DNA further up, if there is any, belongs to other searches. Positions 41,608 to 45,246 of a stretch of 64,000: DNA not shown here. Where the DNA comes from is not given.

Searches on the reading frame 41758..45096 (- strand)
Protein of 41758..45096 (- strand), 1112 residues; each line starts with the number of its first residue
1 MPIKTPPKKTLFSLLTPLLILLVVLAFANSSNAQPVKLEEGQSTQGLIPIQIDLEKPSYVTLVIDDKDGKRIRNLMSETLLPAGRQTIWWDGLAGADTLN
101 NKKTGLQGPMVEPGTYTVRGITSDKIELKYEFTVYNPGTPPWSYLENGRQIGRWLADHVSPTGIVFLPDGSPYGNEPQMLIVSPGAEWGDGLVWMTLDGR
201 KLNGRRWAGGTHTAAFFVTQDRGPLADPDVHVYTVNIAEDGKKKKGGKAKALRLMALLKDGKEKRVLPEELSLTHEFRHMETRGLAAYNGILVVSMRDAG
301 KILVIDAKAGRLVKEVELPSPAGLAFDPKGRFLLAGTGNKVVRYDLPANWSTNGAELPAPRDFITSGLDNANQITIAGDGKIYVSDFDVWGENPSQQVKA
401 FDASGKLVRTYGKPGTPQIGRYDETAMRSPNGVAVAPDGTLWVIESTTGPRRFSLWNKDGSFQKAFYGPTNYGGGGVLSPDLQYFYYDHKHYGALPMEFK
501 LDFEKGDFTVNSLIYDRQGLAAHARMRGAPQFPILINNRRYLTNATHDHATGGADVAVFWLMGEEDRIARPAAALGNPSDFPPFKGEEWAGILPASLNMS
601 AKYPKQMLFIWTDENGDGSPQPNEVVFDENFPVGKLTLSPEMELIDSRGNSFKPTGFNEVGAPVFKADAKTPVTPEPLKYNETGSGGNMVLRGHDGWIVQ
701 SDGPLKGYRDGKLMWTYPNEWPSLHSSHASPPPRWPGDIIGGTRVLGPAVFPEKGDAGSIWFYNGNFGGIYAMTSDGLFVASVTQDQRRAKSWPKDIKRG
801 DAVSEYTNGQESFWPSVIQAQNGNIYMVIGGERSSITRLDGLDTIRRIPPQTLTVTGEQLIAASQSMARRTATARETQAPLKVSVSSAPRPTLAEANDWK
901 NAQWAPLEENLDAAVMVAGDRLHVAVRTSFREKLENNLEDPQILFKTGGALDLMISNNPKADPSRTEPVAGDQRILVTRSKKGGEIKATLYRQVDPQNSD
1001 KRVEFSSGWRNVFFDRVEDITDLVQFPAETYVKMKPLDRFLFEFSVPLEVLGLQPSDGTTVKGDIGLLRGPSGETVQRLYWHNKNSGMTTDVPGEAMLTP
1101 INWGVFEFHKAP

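Call 11: search_protein_families(library=pfam, proteins=[window:41758-45096:-], max_evalue=0.001)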
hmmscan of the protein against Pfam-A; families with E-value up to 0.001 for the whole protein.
window:41758-45096:- (1112 aa): 2 families
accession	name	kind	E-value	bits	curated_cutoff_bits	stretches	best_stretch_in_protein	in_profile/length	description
PF01436.27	NHL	-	2.5e-05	24.5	20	0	428-445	2-19/28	NHL repeat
PF13860.13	FlgD_ig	-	2.8e-05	24.4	27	0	49-97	11-61/79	FlgD Ig-like domain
